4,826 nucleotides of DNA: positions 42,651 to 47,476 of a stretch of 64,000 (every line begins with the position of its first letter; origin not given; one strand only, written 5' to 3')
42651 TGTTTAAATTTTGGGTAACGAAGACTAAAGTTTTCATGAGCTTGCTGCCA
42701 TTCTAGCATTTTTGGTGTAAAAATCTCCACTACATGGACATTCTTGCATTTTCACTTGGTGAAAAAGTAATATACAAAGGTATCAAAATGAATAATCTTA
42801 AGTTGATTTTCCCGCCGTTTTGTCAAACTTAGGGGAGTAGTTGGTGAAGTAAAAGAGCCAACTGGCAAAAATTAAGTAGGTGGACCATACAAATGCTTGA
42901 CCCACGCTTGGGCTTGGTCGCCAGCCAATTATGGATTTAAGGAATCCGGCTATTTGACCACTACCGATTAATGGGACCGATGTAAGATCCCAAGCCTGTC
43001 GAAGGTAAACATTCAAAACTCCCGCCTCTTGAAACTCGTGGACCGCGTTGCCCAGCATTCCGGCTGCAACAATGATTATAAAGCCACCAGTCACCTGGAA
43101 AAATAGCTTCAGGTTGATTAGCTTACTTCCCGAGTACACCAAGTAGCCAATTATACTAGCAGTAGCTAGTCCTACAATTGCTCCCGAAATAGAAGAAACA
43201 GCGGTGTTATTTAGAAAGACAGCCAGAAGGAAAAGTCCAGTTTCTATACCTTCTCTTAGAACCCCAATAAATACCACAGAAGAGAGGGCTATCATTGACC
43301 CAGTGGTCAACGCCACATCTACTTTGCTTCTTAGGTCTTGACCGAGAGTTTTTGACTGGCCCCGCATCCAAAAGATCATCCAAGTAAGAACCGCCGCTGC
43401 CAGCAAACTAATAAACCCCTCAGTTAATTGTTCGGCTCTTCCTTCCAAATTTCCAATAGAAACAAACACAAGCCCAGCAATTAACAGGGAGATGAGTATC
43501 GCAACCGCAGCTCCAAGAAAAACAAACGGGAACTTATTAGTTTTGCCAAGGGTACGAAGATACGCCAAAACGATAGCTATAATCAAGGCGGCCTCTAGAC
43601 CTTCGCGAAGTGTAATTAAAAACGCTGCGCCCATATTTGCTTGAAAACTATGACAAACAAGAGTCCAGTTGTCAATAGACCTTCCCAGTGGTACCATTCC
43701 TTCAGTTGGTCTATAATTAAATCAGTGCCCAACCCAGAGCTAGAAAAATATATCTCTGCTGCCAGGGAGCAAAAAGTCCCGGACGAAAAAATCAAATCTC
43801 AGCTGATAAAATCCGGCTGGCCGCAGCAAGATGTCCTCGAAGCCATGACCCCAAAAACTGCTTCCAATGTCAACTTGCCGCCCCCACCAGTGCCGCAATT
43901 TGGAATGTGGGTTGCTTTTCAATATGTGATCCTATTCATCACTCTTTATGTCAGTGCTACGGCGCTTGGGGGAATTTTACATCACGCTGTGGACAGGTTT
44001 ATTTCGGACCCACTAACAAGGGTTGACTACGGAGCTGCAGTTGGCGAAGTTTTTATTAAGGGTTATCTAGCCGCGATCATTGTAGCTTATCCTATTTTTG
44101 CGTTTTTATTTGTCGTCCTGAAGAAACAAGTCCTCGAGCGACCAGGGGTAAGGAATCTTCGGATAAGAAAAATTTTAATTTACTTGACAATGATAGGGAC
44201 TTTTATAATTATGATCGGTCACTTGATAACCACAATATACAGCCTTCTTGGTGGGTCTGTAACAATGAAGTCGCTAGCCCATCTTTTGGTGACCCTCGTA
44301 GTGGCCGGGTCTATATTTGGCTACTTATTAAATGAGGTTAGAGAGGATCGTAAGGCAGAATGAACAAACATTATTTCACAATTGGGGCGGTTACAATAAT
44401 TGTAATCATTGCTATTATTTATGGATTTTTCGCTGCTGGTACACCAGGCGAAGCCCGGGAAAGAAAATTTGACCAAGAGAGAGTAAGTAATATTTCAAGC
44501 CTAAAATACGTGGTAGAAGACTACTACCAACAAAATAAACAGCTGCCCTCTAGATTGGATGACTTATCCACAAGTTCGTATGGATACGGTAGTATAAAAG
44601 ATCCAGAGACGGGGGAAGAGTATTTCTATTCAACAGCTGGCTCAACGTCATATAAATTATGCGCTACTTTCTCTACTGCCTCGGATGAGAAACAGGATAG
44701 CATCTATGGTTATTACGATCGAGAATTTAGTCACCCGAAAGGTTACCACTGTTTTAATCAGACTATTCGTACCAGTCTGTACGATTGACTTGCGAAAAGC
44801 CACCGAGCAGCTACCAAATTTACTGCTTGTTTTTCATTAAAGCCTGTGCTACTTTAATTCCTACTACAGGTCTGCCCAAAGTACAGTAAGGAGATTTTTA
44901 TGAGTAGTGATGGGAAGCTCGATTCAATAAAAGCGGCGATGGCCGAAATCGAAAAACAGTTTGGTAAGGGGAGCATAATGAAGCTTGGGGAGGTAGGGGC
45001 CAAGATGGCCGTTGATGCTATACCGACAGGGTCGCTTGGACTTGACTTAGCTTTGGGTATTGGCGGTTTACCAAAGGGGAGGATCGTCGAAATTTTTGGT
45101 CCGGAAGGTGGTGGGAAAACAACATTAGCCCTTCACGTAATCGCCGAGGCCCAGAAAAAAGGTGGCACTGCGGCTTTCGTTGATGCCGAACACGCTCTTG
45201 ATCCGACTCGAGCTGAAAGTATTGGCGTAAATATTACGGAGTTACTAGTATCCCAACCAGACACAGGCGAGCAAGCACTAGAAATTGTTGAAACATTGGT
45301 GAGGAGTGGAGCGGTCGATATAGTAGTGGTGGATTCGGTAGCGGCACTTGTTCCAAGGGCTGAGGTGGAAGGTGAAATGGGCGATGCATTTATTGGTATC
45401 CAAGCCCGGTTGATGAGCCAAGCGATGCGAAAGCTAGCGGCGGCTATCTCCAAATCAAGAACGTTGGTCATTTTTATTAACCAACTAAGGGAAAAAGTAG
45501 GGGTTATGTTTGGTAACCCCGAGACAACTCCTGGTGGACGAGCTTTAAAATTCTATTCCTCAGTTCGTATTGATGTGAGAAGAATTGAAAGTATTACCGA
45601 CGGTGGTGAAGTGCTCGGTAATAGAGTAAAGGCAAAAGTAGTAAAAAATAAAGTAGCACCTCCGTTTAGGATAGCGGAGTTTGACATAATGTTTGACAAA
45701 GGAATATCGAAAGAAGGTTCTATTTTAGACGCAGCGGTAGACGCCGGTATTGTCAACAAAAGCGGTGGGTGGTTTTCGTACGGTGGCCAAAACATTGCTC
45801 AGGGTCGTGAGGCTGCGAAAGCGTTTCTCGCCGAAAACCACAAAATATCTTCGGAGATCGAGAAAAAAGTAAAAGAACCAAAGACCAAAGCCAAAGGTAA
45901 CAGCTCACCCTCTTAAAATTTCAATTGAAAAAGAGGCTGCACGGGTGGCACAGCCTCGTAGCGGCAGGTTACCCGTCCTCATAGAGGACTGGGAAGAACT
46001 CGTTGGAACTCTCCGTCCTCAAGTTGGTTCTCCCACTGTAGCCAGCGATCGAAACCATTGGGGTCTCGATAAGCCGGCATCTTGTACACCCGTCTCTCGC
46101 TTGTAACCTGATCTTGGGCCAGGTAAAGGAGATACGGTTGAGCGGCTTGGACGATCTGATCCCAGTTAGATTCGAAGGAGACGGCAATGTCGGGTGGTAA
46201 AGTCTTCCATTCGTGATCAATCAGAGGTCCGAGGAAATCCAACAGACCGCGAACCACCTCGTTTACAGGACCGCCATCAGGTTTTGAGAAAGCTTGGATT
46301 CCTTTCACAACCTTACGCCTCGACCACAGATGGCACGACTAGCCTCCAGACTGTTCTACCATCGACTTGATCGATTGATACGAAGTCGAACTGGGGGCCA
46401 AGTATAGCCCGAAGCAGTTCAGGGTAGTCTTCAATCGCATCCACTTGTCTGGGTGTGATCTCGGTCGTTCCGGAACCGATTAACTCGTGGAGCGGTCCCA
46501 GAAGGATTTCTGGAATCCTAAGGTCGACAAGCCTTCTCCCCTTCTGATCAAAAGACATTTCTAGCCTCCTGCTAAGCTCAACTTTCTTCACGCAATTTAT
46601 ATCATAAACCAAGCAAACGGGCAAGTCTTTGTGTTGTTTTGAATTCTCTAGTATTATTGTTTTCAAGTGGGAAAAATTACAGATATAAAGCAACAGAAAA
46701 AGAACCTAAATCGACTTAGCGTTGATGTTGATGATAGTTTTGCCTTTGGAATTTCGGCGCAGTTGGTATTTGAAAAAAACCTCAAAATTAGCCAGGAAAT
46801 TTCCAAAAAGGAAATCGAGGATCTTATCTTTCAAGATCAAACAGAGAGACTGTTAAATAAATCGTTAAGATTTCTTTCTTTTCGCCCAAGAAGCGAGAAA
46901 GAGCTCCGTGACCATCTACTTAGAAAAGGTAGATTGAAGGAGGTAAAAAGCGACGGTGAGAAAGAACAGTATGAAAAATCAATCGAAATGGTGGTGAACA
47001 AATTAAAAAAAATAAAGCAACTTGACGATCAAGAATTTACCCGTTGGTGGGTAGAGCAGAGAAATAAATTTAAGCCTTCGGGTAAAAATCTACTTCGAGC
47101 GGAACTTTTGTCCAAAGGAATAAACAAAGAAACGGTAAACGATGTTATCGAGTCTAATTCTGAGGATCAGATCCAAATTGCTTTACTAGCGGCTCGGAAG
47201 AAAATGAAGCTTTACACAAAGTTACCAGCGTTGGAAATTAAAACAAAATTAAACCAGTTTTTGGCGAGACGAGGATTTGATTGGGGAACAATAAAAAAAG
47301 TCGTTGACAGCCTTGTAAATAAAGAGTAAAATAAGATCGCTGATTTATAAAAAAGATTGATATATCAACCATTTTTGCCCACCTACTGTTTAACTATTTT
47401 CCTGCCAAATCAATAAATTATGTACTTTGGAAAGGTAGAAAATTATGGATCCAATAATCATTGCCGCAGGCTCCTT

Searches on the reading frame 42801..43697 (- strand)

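Call 38: search_protein_families(library=pfam, proteins=[window:42801-43697:-], max_evalue=0.0001)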
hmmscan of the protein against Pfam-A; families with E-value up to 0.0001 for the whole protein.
window:42801-43697:- (299 aa): 1 family
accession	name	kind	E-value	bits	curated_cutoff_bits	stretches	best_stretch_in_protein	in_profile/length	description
PF03239.20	FTR1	-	1.7e-46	159.3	25.3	1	24-281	3-266/284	Iron permease FTR1 family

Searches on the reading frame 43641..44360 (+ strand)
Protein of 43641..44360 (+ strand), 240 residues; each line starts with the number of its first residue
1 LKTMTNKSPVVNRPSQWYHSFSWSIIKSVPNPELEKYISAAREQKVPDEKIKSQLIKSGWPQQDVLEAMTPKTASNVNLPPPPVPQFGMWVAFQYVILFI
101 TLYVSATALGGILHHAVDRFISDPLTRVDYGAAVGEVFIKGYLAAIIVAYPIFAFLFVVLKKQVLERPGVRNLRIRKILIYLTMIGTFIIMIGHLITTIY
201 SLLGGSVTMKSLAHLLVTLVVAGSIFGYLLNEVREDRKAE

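Call 38: search_protein_families(library=pfam, proteins=[window:43641-44360:+], max_evalue=0.0001)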
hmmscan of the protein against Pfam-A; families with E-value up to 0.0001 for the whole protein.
window:43641-44360:+ (240 aa): 1 family
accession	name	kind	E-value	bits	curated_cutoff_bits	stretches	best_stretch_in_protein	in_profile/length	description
PF18920.5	DUF5671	-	7.4e-17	61.9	28.4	1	92-224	2-127/132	Domain of unknown function (DUF5671)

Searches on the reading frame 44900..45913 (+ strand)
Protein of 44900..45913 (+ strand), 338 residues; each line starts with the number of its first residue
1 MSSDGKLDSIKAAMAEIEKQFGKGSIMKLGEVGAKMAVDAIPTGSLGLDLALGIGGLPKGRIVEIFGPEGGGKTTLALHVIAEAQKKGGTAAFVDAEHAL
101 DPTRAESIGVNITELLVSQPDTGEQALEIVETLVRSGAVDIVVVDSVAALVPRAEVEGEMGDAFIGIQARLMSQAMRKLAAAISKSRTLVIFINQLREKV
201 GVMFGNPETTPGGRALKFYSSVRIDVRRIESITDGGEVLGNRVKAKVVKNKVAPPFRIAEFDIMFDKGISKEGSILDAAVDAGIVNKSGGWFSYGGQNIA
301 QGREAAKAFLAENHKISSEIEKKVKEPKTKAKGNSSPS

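Call 38: search_protein_families(library=pfam, proteins=[window:44900-45913:+], max_evalue=0.0001)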
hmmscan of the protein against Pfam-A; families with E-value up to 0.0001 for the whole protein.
window:44900-45913:+ (338 aa): 5 families
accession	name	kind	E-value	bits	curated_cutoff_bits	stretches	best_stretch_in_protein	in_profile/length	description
PF00154.27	RecA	-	9.9e-136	451.7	27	1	9-270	2-262/262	recA bacterial DNA recombination protein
PF21096.2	RecA_C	-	3.1e-22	78.9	27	1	273-326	1-54/57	RecA C-terminal domain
PF08423.17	Rad51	-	3.1e-08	33.6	22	1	40-228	7-211/244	Rad51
PF06745.19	ATPase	-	3.5e-08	33.6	26.6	1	41-115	1-77/231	KaiC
PF01637.24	ATPase_2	-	1.6e-05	25.3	33.2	1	61-195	21-118/225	ATPase domain predominantly from Archaea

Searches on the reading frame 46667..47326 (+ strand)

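Call 39: search_protein_families(library=pfam, proteins=[window:46667-47326:+], max_evalue=0.0001)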
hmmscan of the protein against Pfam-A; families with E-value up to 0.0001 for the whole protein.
window:46667-47326:+ (220 aa): 3 families
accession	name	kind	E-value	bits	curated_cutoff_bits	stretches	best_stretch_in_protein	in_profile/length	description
PF21982.2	RecX_HTH1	-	1.9e-13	50.6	26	1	64-88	3-27/40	RecX, first three-helix domain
PF21981.2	RecX_HTH3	-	1.4e-10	41.6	26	1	166-213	1-48/48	RecX, third three-helix domain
PF02631.22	RecX_HTH2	-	1.7e-09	38.2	26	1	120-160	1-41/42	RecX, second three-helix domain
